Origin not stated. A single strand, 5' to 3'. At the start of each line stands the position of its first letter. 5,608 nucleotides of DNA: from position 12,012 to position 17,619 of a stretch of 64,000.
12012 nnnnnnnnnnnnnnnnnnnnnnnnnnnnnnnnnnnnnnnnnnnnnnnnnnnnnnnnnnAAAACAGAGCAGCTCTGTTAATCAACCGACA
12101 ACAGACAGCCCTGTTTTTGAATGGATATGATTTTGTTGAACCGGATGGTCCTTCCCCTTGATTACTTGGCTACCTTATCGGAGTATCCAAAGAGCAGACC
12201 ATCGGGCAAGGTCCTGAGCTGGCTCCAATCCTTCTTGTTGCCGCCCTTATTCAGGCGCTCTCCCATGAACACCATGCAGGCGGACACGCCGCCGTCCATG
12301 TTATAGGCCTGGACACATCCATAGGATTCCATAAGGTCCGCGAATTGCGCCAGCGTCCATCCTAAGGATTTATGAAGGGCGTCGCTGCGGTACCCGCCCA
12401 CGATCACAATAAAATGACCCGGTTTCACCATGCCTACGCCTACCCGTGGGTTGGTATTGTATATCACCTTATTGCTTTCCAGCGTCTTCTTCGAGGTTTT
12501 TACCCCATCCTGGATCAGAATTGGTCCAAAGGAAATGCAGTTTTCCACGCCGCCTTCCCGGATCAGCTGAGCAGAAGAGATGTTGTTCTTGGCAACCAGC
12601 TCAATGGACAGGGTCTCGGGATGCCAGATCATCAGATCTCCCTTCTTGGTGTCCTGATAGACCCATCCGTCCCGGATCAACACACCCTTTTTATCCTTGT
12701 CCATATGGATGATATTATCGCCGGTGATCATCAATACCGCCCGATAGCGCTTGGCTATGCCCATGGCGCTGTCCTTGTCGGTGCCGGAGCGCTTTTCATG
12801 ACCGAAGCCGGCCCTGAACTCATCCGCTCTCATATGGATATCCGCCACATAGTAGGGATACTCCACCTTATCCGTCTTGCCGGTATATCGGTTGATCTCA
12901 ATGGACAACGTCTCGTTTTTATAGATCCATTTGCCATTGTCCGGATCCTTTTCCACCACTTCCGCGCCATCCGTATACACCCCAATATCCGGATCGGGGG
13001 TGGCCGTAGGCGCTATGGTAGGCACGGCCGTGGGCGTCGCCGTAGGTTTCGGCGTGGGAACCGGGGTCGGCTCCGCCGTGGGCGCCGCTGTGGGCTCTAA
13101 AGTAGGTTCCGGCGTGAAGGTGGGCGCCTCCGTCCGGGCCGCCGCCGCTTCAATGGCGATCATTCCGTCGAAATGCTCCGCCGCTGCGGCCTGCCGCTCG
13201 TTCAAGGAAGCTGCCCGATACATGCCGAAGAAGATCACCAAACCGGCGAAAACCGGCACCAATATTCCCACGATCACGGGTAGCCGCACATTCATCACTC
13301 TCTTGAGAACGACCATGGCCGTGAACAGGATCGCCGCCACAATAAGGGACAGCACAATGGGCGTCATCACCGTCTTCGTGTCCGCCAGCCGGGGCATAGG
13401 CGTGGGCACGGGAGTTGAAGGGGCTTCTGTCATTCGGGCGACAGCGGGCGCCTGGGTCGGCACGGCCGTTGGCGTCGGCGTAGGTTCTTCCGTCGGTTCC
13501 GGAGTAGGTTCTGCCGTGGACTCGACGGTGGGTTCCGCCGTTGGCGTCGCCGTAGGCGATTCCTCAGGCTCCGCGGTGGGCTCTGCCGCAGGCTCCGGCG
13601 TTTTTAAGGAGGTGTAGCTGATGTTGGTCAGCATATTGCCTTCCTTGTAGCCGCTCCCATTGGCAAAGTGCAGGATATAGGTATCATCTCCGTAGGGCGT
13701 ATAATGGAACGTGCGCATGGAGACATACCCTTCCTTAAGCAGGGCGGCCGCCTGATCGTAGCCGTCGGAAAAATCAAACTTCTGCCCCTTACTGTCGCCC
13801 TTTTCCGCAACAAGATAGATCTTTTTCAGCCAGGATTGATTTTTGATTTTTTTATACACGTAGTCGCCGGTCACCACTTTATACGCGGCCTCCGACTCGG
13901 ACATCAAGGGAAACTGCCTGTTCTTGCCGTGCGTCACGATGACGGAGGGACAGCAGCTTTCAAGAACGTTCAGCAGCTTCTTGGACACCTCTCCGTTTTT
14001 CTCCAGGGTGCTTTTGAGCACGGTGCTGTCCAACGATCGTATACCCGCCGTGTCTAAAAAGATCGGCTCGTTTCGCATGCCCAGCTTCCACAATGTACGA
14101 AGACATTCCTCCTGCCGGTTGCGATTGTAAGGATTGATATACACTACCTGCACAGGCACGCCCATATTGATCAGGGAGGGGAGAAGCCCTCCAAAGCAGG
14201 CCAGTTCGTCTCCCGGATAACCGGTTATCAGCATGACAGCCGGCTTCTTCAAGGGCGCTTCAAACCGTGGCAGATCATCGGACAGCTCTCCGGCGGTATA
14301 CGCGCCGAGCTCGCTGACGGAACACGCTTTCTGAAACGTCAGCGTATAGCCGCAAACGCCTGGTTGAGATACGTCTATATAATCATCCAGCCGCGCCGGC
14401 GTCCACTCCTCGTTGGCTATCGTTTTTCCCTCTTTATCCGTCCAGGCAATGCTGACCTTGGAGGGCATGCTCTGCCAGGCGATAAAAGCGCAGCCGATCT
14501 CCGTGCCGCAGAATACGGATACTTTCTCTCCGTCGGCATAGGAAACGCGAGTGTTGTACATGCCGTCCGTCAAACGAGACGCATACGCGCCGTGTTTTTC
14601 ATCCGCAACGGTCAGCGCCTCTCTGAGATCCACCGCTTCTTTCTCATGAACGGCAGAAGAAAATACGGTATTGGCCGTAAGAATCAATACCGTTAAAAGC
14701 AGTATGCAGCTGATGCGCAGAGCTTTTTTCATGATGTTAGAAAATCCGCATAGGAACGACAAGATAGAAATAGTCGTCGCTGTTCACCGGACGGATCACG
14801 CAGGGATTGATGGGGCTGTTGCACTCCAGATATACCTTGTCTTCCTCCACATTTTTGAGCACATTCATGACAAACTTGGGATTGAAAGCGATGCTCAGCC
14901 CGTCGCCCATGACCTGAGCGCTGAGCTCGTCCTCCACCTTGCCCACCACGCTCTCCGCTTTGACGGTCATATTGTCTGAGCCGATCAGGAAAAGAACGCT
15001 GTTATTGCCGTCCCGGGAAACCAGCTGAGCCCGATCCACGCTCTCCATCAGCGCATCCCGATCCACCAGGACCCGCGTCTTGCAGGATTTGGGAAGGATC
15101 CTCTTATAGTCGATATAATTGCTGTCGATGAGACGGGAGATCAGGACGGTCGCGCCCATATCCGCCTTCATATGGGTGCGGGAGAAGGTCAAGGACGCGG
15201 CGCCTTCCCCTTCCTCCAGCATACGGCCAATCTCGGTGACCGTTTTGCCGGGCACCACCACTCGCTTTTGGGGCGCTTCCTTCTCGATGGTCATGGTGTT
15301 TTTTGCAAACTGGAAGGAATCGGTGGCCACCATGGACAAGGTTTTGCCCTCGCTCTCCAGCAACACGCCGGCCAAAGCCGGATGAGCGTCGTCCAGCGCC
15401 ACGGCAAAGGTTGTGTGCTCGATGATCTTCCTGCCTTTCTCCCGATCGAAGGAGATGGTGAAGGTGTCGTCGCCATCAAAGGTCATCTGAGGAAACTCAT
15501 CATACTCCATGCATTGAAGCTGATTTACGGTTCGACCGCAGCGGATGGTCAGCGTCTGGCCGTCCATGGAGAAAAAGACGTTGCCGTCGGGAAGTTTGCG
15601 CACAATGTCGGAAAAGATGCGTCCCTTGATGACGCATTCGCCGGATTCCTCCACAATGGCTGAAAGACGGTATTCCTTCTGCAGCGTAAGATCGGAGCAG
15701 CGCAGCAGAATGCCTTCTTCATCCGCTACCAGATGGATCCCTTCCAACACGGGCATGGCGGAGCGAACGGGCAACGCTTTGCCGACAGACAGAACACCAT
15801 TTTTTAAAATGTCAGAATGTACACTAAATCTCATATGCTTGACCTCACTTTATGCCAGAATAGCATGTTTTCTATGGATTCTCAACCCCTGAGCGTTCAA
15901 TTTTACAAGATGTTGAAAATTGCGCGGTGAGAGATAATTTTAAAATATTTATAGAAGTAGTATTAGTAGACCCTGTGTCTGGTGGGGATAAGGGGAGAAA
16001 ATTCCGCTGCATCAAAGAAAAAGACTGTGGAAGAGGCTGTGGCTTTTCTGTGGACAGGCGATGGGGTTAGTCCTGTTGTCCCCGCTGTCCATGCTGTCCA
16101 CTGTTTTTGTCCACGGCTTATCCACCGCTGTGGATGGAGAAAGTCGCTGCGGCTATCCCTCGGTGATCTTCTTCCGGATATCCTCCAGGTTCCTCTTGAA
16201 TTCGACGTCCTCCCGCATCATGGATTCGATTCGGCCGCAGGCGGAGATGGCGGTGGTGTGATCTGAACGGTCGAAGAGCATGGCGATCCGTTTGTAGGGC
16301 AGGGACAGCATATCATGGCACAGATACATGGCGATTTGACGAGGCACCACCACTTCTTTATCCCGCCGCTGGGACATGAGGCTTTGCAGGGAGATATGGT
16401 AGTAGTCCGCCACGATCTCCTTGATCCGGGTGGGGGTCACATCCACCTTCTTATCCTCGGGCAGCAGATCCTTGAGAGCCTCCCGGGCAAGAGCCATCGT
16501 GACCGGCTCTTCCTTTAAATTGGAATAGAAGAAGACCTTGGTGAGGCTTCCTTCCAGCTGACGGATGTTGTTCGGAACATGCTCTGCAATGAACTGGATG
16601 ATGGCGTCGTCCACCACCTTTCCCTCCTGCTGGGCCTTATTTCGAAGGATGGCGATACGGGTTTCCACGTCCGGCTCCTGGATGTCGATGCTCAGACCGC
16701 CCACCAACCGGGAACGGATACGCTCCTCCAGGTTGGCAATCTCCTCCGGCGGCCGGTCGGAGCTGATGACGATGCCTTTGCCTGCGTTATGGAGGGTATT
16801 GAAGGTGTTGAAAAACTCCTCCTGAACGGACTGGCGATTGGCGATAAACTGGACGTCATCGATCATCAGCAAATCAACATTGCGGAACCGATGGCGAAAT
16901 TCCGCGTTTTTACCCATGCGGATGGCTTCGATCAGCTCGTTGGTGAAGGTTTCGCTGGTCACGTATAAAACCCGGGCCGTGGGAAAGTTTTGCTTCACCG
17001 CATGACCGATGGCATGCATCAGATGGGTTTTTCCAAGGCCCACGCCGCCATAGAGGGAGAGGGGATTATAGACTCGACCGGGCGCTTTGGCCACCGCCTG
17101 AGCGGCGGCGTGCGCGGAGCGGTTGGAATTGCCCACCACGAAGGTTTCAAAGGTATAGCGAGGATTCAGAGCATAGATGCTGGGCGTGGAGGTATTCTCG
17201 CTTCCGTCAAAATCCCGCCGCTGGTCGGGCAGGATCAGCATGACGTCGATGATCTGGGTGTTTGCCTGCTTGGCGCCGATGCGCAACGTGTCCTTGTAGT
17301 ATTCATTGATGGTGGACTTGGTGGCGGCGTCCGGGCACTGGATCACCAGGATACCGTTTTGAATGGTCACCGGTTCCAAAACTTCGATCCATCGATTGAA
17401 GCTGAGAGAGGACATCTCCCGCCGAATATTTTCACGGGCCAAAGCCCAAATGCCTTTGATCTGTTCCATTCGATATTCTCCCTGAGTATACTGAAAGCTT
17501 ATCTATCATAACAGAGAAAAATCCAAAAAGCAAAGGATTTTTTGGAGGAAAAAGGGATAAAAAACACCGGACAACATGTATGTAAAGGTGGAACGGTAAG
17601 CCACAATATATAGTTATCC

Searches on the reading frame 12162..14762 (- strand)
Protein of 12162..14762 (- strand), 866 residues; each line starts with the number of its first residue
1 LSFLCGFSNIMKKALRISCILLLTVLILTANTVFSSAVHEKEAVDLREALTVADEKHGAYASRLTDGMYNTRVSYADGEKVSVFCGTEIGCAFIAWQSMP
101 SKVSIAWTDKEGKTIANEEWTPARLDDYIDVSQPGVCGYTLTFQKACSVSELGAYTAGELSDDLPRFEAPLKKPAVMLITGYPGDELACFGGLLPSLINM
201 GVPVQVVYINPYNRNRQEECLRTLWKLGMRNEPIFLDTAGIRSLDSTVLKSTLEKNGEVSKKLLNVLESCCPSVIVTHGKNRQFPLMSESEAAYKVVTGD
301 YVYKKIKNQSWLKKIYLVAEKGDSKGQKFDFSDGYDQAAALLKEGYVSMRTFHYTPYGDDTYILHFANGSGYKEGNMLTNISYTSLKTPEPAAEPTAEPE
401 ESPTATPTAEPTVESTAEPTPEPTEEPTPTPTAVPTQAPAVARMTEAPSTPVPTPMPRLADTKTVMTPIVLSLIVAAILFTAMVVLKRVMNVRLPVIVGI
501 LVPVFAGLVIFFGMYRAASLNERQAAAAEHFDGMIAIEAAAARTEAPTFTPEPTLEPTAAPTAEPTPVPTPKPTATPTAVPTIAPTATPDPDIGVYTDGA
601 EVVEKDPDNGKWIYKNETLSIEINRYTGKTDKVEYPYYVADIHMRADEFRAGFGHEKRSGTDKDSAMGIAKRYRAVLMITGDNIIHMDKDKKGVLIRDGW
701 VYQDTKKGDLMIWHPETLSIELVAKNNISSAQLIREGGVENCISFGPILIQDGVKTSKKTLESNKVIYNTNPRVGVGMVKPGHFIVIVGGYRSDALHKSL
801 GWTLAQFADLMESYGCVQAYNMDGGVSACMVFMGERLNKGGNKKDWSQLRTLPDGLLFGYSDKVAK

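Call 3: search_protein_families(library=pfam, proteins=[window:12162-14762:-], max_evalue=0.1)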
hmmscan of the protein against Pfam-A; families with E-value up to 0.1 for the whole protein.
window:12162-14762:- (866 aa): 4 families
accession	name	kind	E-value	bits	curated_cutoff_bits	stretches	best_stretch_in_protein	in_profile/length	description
PF09992.14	NAGPA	-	1.3e-23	84.5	25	1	674-858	2-168/169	Phosphodiester glycosidase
PF04886.17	PT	-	0.00018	21.4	26.2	1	390-420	1-31/36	PT disordered repeat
PF02585.22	PIG-L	-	0.013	16.5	28.2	1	178-282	2-112/129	GlcNAc-PI de-N-acetylase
PF13964.12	Kelch_6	-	0.066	13.7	25.3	0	772-792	1-21/50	Kelch motif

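Call 4: search_protein_families(library=ncbifam, proteins=[window:12162-14762:-], max_evalue=0.1)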
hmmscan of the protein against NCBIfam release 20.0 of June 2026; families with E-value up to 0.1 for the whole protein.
window:12162-14762:- (866 aa): 3 families
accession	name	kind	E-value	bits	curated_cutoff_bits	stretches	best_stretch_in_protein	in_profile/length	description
NF008084.0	PRK10819.1-5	equivalog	0.00099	19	315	1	534-592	52-109/249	TonB system transport protein TonB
NF033761.1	gliding_GltJ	equivalog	0.0013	17.9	450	1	497-592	377-478/671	adventurous gliding motility protein GltJ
NF040486.1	SrfA_fam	subfamily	0.027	13.9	150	1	386-589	155-313/438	SrfA family protein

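Call 76: find_homologous_proteins(query=window:12162-14732:-, max_evalue=1e-20)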
Query window:12162-14732:- (856 aa): 77 proteins with E <= 1e-20 among 8000 candidates.
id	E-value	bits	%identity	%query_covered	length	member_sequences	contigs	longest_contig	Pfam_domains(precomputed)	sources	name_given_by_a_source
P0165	0.0e+0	1954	100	100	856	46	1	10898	PF09992.15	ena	-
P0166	0.0e+0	1406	71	100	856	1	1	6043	PF09992.15,PF04886.17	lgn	-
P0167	0.0e+0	1358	68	100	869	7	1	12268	PF09992.15,PF04886.17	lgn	-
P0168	0.0e+0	1344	69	100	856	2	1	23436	PF09992.15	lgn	-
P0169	0.0e+0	1341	68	100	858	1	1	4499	PF09992.15,PF04886.17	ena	-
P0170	0.0e+0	1336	68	100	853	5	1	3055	PF09992.15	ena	-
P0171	0.0e+0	1331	67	100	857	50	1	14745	PF09992.15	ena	-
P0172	0.0e+0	1317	65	100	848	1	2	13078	PF02585.23,PF09992.15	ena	-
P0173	0.0e+0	1271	64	100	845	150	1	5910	PF09992.15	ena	-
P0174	0.0e+0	1263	65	100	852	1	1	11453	PF09992.15,PF05887.17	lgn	-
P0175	0.0e+0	1259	64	100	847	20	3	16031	PF09992.15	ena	-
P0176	0.0e+0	1251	64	100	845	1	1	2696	PF09992.15,PF05887.17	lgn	-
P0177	0.0e+0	1248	64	100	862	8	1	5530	PF09992.15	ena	-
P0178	0.0e+0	1241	62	100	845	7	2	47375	PF09992.15,PF05887.17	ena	-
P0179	0.0e+0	1228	63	100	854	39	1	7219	PF09992.15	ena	-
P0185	0.0e+0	1216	61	100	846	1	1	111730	PF09992.15,PF04886.17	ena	-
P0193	0.0e+0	1183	62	100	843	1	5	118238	PF09992.15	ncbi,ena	-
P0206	0.0e+0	1094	57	100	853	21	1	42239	PF09992.15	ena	-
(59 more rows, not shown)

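Call 77: find_encoding_contigs(protein=P0185, flank=5000, max_places=1)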
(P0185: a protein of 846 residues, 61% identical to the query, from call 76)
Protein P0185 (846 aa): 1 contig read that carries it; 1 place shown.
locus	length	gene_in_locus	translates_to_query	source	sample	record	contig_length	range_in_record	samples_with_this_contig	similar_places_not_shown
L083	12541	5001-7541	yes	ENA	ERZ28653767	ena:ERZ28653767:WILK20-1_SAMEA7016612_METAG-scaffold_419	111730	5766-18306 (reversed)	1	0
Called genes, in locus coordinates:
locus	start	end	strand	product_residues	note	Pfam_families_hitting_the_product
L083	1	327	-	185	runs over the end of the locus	PF10502:Peptidase_S26, PF00717:Peptidase_S24 (weak)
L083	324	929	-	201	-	PF10502:Peptidase_S26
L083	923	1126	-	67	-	PF06107:DUF951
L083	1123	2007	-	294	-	PF00561:Abhydrolase_1, PF12146:Hydrolase_4, PF12697:Abhydrolase_6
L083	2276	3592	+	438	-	PF11638:DnaA_N (faint), PF00308:Bac_DnaA, PF01695:IstB_IS21, PF08299:Bac_DnaA_C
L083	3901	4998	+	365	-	PF00712:DNA_pol3_beta, PF02767:DNA_pol3_beta_2, PF02768:DNA_pol3_beta_3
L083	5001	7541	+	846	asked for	PF04886:PT (weak), PF09992:NAGPA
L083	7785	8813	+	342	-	PF01795:Methyltransf_5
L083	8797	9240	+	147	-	-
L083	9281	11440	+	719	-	PF03717:PBP_dimer, PF21922:PBP_dimer_2 (faint), PF00905:Transpeptidase, PF03793:PASTA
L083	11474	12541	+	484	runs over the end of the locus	PF01225:Mur_ligase, PF08245:Mur_ligase_M, PF02875:Mur_ligase_C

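Call 78: find_encoding_contigs(protein=P0193, flank=5000, max_places=1)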
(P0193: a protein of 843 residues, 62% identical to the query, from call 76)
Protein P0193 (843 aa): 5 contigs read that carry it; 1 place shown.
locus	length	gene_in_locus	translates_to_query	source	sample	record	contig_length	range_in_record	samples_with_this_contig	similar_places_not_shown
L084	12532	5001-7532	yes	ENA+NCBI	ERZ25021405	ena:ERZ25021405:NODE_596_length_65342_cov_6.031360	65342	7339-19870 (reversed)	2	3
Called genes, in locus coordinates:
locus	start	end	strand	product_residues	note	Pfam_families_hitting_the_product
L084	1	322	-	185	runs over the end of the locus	PF10502:Peptidase_S26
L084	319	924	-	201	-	PF10502:Peptidase_S26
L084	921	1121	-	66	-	PF06107:DUF951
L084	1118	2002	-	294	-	PF00561:Abhydrolase_1, PF12146:Hydrolase_4, PF12697:Abhydrolase_6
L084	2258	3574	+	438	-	PF11638:DnaA_N (weak), PF00308:Bac_DnaA, PF01695:IstB_IS21, PF08299:Bac_DnaA_C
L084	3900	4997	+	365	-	PF00712:DNA_pol3_beta, PF02767:DNA_pol3_beta_2, PF02768:DNA_pol3_beta_3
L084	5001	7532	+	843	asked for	PF09992:NAGPA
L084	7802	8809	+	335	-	PF01795:Methyltransf_5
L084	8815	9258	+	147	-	-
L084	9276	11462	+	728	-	PF03717:PBP_dimer, PF21922:PBP_dimer_2 (faint), PF00905:Transpeptidase, PF03793:PASTA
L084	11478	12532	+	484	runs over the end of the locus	PF01225:Mur_ligase, PF08245:Mur_ligase_M, PF02875:Mur_ligase_C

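Call 79: find_encoding_contigs(protein=P0206, flank=5000, max_places=1)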
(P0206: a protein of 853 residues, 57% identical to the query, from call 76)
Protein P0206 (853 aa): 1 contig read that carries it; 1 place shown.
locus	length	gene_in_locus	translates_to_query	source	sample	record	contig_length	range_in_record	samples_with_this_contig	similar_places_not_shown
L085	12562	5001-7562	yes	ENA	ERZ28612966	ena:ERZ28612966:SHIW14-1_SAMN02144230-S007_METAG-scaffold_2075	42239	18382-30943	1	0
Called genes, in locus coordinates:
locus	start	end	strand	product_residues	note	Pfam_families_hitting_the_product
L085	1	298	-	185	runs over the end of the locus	PF10502:Peptidase_S26, PF00717:Peptidase_S24 (weak)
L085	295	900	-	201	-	PF10502:Peptidase_S26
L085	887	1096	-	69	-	PF06107:DUF951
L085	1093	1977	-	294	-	PF00561:Abhydrolase_1, PF12146:Hydrolase_4, PF12697:Abhydrolase_6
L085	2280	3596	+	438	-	PF11638:DnaA_N (weak), PF00308:Bac_DnaA, PF01695:IstB_IS21, PF08299:Bac_DnaA_C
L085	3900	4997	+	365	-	PF00712:DNA_pol3_beta, PF02767:DNA_pol3_beta_2, PF02768:DNA_pol3_beta_3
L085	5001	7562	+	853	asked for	PF09992:NAGPA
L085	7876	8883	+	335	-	PF01795:Methyltransf_5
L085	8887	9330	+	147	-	-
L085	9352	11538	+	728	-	PF03717:PBP_dimer, PF21922:PBP_dimer_2 (faint), PF00905:Transpeptidase, PF03793:PASTA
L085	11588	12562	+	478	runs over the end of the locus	PF01225:Mur_ligase, PF08245:Mur_ligase_M, PF02875:Mur_ligase_C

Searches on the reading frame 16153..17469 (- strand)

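Call 67: search_protein_families(library=pfam, proteins=[window:16153-17469:-], max_evalue=0.0001)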
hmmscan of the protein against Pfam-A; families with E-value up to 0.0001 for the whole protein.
window:16153-17469:- (438 aa): 4 families
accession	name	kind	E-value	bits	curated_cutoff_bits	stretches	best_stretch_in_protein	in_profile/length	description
PF00308.24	Bac_DnaA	-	7.7e-69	231.4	23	1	101-262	1-162/162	Bacterial DnaA ATPAse domain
PF08299.17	Bac_DnaA_C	-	2.5e-23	82.3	31.5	1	347-414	2-69/69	Bacterial dnaA protein helix-turn-helix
PF01695.23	IstB_IS21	-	4.6e-08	33.3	24.1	1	138-242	96-197/238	IstB-like ATP binding protein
PF11638.13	DnaA_N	-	2.6e-06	27.5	24.6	1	7-63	3-60/65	DnaA N-terminal domain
